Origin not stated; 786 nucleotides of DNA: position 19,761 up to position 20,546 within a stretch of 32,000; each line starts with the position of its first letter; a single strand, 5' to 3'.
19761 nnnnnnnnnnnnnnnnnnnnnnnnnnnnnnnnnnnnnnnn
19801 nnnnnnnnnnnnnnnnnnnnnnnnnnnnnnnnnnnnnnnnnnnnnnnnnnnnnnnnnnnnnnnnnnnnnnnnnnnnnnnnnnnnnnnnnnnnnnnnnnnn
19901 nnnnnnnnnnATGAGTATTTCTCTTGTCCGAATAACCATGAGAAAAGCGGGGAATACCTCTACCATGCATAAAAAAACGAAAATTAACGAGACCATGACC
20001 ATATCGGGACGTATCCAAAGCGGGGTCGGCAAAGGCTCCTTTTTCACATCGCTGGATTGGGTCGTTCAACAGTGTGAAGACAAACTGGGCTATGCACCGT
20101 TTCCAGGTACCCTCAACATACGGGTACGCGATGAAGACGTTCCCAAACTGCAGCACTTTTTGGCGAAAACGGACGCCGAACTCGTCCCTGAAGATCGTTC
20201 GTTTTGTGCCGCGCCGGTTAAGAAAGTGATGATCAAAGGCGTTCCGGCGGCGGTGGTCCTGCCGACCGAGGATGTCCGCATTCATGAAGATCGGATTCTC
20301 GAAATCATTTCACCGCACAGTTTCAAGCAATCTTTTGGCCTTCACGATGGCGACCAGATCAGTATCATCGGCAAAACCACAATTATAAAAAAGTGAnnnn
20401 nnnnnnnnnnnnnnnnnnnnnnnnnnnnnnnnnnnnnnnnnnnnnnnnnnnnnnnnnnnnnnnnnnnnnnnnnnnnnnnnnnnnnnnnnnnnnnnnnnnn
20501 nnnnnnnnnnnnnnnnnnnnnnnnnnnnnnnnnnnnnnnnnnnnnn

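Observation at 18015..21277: fni (IDI-2), HAD phosphatase, archaeal-type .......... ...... and a PNPOx-like protein next to UbiX/UbiD: candidate dedicated prFMN precursor-supply module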

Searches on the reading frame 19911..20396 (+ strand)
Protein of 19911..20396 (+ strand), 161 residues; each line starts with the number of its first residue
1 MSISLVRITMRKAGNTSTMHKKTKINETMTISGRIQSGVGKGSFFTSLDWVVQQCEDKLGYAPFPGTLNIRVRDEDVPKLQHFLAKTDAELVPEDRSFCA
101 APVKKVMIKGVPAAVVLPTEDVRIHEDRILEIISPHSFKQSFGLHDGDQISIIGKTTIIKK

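Call 4: search_protein_families(library=pfam, proteins=[window:19911-20396:+], max_evalue=0.01)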
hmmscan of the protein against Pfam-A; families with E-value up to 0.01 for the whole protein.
window:19911-20396:+ (161 aa): 1 family
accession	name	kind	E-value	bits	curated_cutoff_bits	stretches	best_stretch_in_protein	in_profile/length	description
PF01982.22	CTP-dep_RFKase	-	4.4e-28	98.1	25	1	35-152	1-119/121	Domain of unknown function DUF120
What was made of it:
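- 19965..20396 (+): DUF120, archaeal-type (CTP-dependent) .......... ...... homologue. It overlaps the HAD stop by 8 nt if ATG 19965 is used; the alternative start is 19995. PF01982 scores 98.1 bits (call 4).
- Checked: ribK, 19965 or 19995 to 20396 (+): PF01982 scores 98.1 bits (call 4).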

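Call 5: search_protein_families(library=ncbifam, proteins=[window:19911-20396:+], max_evalue=0.01)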
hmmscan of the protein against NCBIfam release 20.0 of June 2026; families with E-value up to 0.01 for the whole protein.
window:19911-20396:+ (161 aa): 2 families
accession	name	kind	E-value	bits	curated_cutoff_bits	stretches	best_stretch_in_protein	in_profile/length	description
NF010762.0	PRK14165.1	equivalog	1.8e-22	79.7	279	1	26-153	88-216/224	winged helix-turn-helix domain-containing protein/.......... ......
NF040694.1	ribK_Meth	equivalog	1.8e-18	66.8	168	1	29-152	1-125/127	CTP-dependent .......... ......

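Call 13: find_homologous_proteins(query=window:19965-20393:+, max_evalue=0.00001)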
Query window:19965-20393:+ (143 aa): 20 proteins with E <= 0.00001 among 93 candidates.
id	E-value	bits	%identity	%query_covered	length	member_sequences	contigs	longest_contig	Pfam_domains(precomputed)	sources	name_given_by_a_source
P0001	2.5e-88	311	99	100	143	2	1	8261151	PF01982.23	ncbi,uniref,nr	ncbi:hypothetical protein DSCO28_49160 [Desulfosarcina ovata subsp. sediminis]|uniref:Riboflavin kin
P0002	4.2e-69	249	78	100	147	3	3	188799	PF01982.23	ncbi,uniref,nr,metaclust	ncbi:putative CTP-dependent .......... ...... [Desulfosarcina cetonica]|uniref:DUF120 domain-contain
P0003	4.4e-55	203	65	93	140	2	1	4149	PF01982.23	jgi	jgi:CTP-dependent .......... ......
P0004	1.4e-51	192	66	87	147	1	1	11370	PF01982.23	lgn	-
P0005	9.4e-51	189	67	87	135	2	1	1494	PF01982.23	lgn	-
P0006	5.1e-46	174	65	87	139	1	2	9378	PF01982.23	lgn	-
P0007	5.6e-46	174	63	87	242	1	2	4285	PF01982.23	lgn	-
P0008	1.1e-45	173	62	87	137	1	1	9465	PF01982.23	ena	-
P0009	1.3e-43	166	63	87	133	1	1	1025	PF01982.23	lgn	-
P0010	3.0e-43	165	57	93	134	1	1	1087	PF01982.23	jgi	jgi:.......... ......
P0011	6.2e-43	164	59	87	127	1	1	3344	PF01982.23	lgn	-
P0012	1.2e-42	163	58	87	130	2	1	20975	PF01982.23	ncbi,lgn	-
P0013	1.7e-42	162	58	88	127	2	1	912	PF01982.23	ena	-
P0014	8.8e-42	160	56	87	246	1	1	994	PF01982.23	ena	-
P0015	3.2e-41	158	59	87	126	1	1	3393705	PF01982.23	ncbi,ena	-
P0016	2.0e-39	152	54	94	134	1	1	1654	PF01982.23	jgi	jgi:CTP-dependent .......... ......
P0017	6.7e-39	151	56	87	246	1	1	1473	PF01982.23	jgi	-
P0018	4.2e-37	145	52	87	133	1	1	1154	PF01982.23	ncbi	-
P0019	2.2e-33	133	54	87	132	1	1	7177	PF01982.23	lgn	-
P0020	1.3e-14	72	40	88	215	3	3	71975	PF01047.29,PF13412.13,PF01982.23,PF12802.14,PF13545.13,PF25213.2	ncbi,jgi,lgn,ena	-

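Call 14: find_encoding_contigs(protein=P0001, flank=10000, max_places=3)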
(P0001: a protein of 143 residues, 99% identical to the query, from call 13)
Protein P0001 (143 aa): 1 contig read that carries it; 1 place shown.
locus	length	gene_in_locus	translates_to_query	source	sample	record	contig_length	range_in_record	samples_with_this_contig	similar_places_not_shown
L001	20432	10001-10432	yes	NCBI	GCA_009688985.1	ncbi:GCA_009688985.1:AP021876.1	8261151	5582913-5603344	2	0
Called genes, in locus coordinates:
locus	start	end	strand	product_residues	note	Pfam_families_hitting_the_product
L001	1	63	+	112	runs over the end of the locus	PF00543:P-II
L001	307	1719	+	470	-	PF03951:Gln-synt_N, PF00120:Gln-synt_C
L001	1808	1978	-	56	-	-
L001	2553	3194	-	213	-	PF02441:Flavoprotein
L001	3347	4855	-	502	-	PF20695:UbiD_N, PF01977:UbiD, PF20696:UbiD_C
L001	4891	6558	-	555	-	PF00501:AMP-binding, PF13193:AMP-binding_C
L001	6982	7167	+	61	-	PF00126:HTH_1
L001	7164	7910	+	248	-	PF03466:LysR_substrate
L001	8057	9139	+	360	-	PF01070:FMN_dh, PF01645:Glu_synthase (weak), PF01180:DHO_dh (weak)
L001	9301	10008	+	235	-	PF00702:Hydrolase, PF12710:HAD (weak), PF13419:HAD_2, PF13242:Hydrolase_like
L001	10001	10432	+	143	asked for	PF01982:CTP-dep_RFKase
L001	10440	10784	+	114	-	-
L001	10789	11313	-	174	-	PF01243:PNPOx_N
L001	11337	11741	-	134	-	PF01844:HNH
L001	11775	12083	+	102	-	-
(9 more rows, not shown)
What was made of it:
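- Checked: The D. ovata record annotates the start equivalent to 19265 (call 14).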

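Call 15: find_encoding_contigs(protein=P0002, flank=10000, max_places=3)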
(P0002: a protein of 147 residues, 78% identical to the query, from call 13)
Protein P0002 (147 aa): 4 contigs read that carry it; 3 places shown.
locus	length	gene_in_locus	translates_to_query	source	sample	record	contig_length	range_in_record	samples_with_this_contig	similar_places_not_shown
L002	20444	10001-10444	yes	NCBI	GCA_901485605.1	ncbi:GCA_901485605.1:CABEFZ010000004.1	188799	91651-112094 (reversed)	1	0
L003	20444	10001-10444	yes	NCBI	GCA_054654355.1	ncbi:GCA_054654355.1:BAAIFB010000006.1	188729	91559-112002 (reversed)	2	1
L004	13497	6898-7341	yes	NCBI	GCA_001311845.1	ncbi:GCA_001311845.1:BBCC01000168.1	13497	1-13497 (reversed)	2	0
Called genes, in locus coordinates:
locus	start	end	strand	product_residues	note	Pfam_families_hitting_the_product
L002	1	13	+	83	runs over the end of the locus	PF09662:Phenyl_P_gamma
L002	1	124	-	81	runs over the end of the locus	-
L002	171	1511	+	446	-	PF20695:UbiD_N, PF01977:UbiD, PF20696:UbiD_C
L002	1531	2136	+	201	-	-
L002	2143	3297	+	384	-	PF00926:DHBP_synthase, PF00925:GTP_cyclohydro2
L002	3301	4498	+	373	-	PF01070:FMN_dh (weak), PF00478:IMPDH (faint), PF01070:FMN_dh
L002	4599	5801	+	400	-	PF06792:UPF0261, PF23189:UPF0261_C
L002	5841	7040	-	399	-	PF06792:UPF0261, PF23189:UPF0261_C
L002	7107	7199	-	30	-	-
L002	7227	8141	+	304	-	PF00126:HTH_1, PF03466:LysR_substrate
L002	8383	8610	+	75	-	PF23189:UPF0261_C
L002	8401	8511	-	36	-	-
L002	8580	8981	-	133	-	-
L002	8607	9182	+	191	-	-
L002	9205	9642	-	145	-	-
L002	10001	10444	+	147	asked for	PF01982:CTP-dep_RFKase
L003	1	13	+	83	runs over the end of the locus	PF09662:Phenyl_P_gamma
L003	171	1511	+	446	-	PF20695:UbiD_N, PF01977:UbiD, PF20696:UbiD_C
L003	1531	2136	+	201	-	PF02441:Flavoprotein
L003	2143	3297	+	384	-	PF00926:DHBP_synthase, PF00925:GTP_cyclohydro2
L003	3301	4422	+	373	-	PF01070:FMN_dh (weak), PF00478:IMPDH (faint), PF01070:FMN_dh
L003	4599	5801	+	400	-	PF06792:UPF0261, PF23189:UPF0261_C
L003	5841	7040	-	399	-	PF06792:UPF0261, PF23189:UPF0261_C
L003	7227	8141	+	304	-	PF00126:HTH_1, PF03466:LysR_substrate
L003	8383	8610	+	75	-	PF23189:UPF0261_C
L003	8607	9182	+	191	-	-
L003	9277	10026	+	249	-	PF00702:Hydrolase, PF12710:HAD (weak), PF13419:HAD_2, PF13242:Hydrolase_like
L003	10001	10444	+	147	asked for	PF01982:CTP-dep_RFKase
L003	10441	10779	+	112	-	-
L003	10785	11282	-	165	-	-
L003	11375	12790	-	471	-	PF20695:UbiD_N, PF01977:UbiD, PF20696:UbiD_C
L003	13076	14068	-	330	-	PF00126:HTH_1, PF03466:LysR_substrate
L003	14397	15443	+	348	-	PF00586:AIRS, PF02769:AIRS_C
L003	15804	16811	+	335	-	PF00814:TsaD, PF22521:HypF_C_2 (weak)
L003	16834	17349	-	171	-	PF01035:DNA_binding_1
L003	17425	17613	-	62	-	PF12838:Fer4_7 (weak), PF12797:Fer4_2 (weak), PF12837:Fer4_6, PF13237:Fer4_10, PF00037:Fer4, PF14697:Fer4_21, PF12838:Fer4_7, PF13187:Fer4_9, +7 more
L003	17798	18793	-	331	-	-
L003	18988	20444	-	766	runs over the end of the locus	PF00291:PALP, PF01406:tRNA-synt_1e, PF09190:DALR_2, PF23493:CysS_C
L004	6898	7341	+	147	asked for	PF01982:CTP-dep_RFKase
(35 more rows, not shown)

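Call 17: find_encoding_contigs(protein=P0015, flank=10000, max_places=2)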
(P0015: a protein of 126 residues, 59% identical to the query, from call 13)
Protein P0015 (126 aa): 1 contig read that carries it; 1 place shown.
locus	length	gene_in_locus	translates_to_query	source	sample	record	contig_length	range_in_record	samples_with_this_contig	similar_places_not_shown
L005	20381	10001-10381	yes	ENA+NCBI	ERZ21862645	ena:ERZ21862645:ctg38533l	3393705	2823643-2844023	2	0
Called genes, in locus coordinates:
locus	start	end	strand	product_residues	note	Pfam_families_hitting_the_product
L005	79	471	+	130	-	PF13340:DUF4096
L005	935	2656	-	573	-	PF00072:Response_reg, PF00989:PAS (weak), PF08448:PAS_4, PF13426:PAS_9, PF08447:PAS_3, PF00196:GerE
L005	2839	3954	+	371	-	PF13289:SIR2_2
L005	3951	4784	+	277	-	PF24859:FdhE_central (weak), PF24860:FdhE_C (faint)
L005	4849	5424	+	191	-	PF10518:TAT_signal (weak), PF04879:Molybdop_Fe4S4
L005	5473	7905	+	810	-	PF00384:Molybdopterin, PF01568:Molydop_binding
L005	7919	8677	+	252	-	PF12838:Fer4_7 (weak), PF13247:Fer4_11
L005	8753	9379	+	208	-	PF08534:Redoxin, PF00578:AhpC-TSA, PF13911:AhpC-TSA_2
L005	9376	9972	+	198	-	PF00578:AhpC-TSA, PF08534:Redoxin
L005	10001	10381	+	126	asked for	PF01982:CTP-dep_RFKase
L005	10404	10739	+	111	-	-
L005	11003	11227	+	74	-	-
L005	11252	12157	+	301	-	PF03747:ADP_ribosyl_GH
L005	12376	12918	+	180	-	PF01590:GAF, PF13185:GAF_2, PF13492:GAF_3 (weak)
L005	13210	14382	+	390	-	PF13433:Peripla_BP_5, PF13458:Peripla_BP_6, PF01094:ANF_receptor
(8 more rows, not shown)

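Call 18: find_encoding_contigs(protein=P0012, flank=10000, max_places=2)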
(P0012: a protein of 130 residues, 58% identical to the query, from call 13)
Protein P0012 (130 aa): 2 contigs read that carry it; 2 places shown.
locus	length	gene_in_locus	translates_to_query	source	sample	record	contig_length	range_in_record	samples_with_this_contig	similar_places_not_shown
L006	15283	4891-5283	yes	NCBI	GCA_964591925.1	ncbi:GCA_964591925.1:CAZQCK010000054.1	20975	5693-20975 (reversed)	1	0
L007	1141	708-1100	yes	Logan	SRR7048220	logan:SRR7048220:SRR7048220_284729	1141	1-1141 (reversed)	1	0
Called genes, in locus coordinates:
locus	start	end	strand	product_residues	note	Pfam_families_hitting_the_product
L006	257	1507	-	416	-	PF13173:AAA_14, PF13635:DUF4143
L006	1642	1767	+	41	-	-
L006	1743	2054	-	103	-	-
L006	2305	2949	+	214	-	PF02589:LUD_dom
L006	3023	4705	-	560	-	PF07969:Amidohydro_3 (faint), PF01979:Amidohydro_1, PF13382:Adenine_deam_C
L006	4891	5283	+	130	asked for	PF01982:CTP-dep_RFKase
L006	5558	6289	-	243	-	PF00702:Hydrolase, PF12710:HAD, PF13419:HAD_2, PF13242:Hydrolase_like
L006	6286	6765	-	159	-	PF01243:PNPOx_N, PF12900:Pyridox_ox_2 (weak)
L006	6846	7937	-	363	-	PF01594:AI-2E_transport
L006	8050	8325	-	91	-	-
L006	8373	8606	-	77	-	-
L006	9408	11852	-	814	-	PF02190:LON_substr_bdg, PF13191:AAA_16 (faint), PF08298:AAA_PrkA (faint), PF07728:AAA_5, PF00004:AAA, PF22667:Lon_lid, PF05362:Lon_C, PF13541:ChlI (weak)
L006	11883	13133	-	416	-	PF06689:zf-C4_ClpX, PF00004:AAA, PF07724:AAA_2, PF07728:AAA_5 (faint), PF10431:ClpB_D2-small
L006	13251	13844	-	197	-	PF00574:CLP_protease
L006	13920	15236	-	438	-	PF05697:Trigger_N, PF00254:FKBP_C, PF05698:Trigger_C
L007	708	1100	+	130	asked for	PF01982:CTP-dep_RFKase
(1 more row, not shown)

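Call 21: find_related_loci(query=A2, collection=genome_contigs, flank=10000)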
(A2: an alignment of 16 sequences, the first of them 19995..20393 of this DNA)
Query A2 (133 aa) in genome_contigs; peptide patterns used: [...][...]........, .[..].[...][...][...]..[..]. (x = any residue, [..] = any of these).
600 stretches matched a pattern (row limit reached: there are more); 584 encode a relative of the query (tblastn E <= 1e-3); the best 80 are kept; 80 distinct loci.
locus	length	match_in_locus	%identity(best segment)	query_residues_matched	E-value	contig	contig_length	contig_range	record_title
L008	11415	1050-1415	62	3-124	1e-52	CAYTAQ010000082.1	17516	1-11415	MAG TPA_asm: uncultured Desulfobacterales bacterium isolate binchicken_co151_453 genome assembly, contig: NODE_4612_leng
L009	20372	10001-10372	60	1-124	1e-49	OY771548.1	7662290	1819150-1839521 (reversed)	MAG: uncultured Desulfosarcina sp. isolate c75788b4-9dc9-432e-af07-dc879bdb42fc genome assembly, chromosome: 1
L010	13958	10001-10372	56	1-124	1e-48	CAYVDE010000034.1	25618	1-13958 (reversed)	MAG TPA_asm: uncultured Desulfobacterales bacterium isolate SRP332253_co2_163 genome assembly, contig: NODE_1767_length_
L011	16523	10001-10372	56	1-124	2e-47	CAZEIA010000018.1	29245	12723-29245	MAG TPA_asm: uncultured Desulfobacterales bacterium isolate SRP332253_co1_250 genome assembly, contig: NODE_2281_length_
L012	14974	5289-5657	57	1-123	1e-47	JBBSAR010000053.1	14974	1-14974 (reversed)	MAG: Desulfatiglandales bacterium isolate La6_metabat2.031 La6_metabat2.031_K_3266481_L_14974_cov_10.0000, whole genome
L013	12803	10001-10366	57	3-124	2e-47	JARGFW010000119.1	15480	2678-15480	MAG: Deferrisomatales bacterium isolate C14-16 NODE_1496_length_15480_cov_8.344376, whole genome shotgun sequence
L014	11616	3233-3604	57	1-124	2e-47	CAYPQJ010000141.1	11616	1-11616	MAG TPA_asm: uncultured Desulfobacteraceae bacterium isolate binchicken_co51_216 genome assembly, contig: NODE_1938_leng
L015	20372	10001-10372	55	1-124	9e-47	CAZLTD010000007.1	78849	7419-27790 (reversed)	MAG TPA_asm: uncultured Desulfobacula sp. isolate SRP077602_co5_376 genome assembly, contig: NODE_1235_length_78849_cov_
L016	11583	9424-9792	57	2-124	6e-46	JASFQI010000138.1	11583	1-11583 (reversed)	MAG: Desulfobacteraceae bacterium isolate D0819S20remetaG_Bin_281 D0819S20remetaG_FD_scaffold_521_c2, whole genome shotg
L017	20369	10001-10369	54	1-123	3e-45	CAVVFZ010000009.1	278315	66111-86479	MAG: uncultured delta proteobacterium isolate MFD01721.bin.1.133 genome assembly, contig: contig_17882, whole genome sho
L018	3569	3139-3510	54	1-124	1e-43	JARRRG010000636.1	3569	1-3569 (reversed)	MAG: Deltaproteobacteria bacterium isolate Spart_222_MAG scaffold_46412, whole genome shotgun sequence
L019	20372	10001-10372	48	1-124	2e-38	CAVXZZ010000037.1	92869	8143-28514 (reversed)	MAG: uncultured delta proteobacterium isolate MFD03804.bin.1.84 genome assembly, contig: contig_80398, whole genome shot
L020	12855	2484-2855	44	1-124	6e-36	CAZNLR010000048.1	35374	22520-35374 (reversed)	MAG TPA_asm: uncultured Rhodospirillaceae bacterium isolate SRP200020_co5_401 genome assembly, contig: NODE_1772_length_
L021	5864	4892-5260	44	2-124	1e-34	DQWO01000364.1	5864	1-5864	MAG TPA_asm: Proteobacteria bacterium isolate HyVt-111 Ga0116200_10005204, whole genome shotgun sequence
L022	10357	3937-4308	44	1-124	5e-34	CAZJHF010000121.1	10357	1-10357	MAG TPA_asm: uncultured Desulfobacterales bacterium isolate binchicken_co388_108 genome assembly, contig: NODE_1951_leng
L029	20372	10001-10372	36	1-124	2e-27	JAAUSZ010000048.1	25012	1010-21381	MAG: Desulfobacula sp. isolate SM1_1_2 NODE_538_length_25012_cov_3.874985, whole genome shotgun sequence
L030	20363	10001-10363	41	1-123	1e-26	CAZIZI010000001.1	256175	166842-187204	MAG TPA_asm: uncultured Thermodesulfobacteriota bacterium isolate SRP104967_co1_28 genome assembly, contig: NODE_2_lengt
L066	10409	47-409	34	3-124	6e-18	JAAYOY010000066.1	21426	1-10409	MAG: Bacillota bacterium isolate AS22ysBPME_12 34587_AS22, whole genome shotgun sequence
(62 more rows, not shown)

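Call 27: search_protein_families(library=pfam, proteins=[L003:8607-9182:+, L003:10785-11282:-, L003:4599-5801:+, L003:10441-10779:+, L003:171-1511:+, L003:11375-12790:-, L003:3301-4422:+], max_evalue=0.1)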
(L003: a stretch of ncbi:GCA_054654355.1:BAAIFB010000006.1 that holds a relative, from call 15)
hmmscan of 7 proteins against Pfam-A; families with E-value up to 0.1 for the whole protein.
L003:8607-9182:+ (191 aa): 0 families

L003:10785-11282:- (165 aa): 2 families
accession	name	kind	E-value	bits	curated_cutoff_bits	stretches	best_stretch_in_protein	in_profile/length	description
PF01243.27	PNPOx_N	-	3.3e-05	24.7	28.1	1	17-109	6-89/120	Pyridoxamine 5'-phosphate oxidase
PF12900.13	Pyridox_ox_2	-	0.0077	16.6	27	1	14-98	3-92/140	Pyridoxamine 5'-phosphate oxidase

L003:4599-5801:+ (400 aa): 2 families
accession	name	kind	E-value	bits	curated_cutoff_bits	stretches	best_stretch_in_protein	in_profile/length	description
PF06792.17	UPF0261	-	5.2e-50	170.3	27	1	2-178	1-174/176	Uncharacterised protein family (UPF0261) N-terminal domain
PF23189.1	UPF0261_C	-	1.5e-42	145.7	27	1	186-394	1-216/218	Uncharacterised protein family (UPF0261) C-terminal domain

L003:10441-10779:+ (112 aa): 0 families

L003:171-1511:+ (446 aa): 3 families
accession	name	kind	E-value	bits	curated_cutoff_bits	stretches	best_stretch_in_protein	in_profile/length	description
PF01977.22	UbiD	-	2.3e-46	158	23.3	1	107-294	13-203/206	3-octaprenyl-4-hydroxybenzoate carboxy-lyase Rift-related domain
PF20696.2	UbiD_C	-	2.6e-30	105.4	24.2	1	302-421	3-127/127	3-octaprenyl-4-hydroxybenzoate carboxy-lyase C-terminal domain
PF20695.2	UbiD_N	-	7.1e-19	68.1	24.3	1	12-83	1-70/78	3-octaprenyl-4-hydroxybenzoate carboxy-lyase N-terminal domain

L003:11375-12790:- (471 aa): 3 families
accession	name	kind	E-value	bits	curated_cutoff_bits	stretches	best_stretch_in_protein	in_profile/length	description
PF01977.22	UbiD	-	8.9e-63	211.6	23.3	1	99-302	2-206/206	3-octaprenyl-4-hydroxybenzoate carboxy-lyase Rift-related domain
PF20696.2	UbiD_C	-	7.9e-34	116.8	24.2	1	307-437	1-127/127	3-octaprenyl-4-hydroxybenzoate carboxy-lyase C-terminal domain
PF20695.2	UbiD_N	-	4.7e-24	84.7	24.3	1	7-85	1-77/78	3-octaprenyl-4-hydroxybenzoate carboxy-lyase N-terminal domain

L003:3301-4422:+ (373 aa): 7 families
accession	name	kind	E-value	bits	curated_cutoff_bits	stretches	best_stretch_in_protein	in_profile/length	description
PF01070.24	FMN_dh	-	7.1e-24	84.9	24.9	2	187-343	208-348/350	FMN-dependent dehydrogenase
PF00478.31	IMPDH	-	9e-06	25.4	25.6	1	215-295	160-233/345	IMP dehydrogenase / GMP reductase domain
PF01180.27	DHO_dh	-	5.9e-05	22.8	27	1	260-317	229-288/291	Dihydroorotate dehydrogenase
PF01645.23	Glu_synthase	-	7.6e-05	22.5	20.4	1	197-298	204-304/369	Conserved region in glutamate synthase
PF05690.20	ThiG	-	0.00068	19.5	23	0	254-295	160-201/247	Thiazole biosynthesis protein ThiG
PF04481.18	DUF561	-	0.00084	19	21.6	1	213-323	137-237/243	Protein of unknown function (DUF561)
PF03060.21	NMO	-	0.0026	17.6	28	1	262-323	186-247/331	Nitronate monooxygenase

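Call 35: search_solved_structures(query=window:19995-20393:+, max_evalue=0.001, show_alignments=1)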
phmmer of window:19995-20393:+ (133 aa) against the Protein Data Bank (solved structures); distinct sequences matched with E-value up to 0.001: 3.
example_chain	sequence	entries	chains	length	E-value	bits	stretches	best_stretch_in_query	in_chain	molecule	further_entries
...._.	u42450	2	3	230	2.3e-15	59.6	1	2-124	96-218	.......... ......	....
2p3m_A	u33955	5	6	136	9e-14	54.5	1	1-127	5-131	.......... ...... MJ0056 | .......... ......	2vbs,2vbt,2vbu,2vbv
2oyn_A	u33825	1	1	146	1.1e-13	54.2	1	1-127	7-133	Hypothetical protein MJ0056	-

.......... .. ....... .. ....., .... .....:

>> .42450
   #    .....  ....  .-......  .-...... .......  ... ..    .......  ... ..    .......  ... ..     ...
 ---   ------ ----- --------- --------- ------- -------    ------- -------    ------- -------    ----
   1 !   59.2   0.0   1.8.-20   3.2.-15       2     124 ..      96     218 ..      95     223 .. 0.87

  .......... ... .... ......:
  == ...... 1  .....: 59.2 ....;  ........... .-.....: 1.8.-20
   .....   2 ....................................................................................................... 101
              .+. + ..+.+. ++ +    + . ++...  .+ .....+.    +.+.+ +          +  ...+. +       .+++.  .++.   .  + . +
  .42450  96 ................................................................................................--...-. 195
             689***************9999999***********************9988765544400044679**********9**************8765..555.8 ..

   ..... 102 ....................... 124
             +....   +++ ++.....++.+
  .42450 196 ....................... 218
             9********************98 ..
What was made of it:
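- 19965..20396 (+): PDB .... and 2p3m match at E=1e-15 to 1e-13 (call 35).
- On CTP-dependent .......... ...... (DUF120, PF01982): PDB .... and 2p3m align over the whole domain (call 35).
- Checked: It matches the archaeal kinases in PDB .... and 2p3m (call 35).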
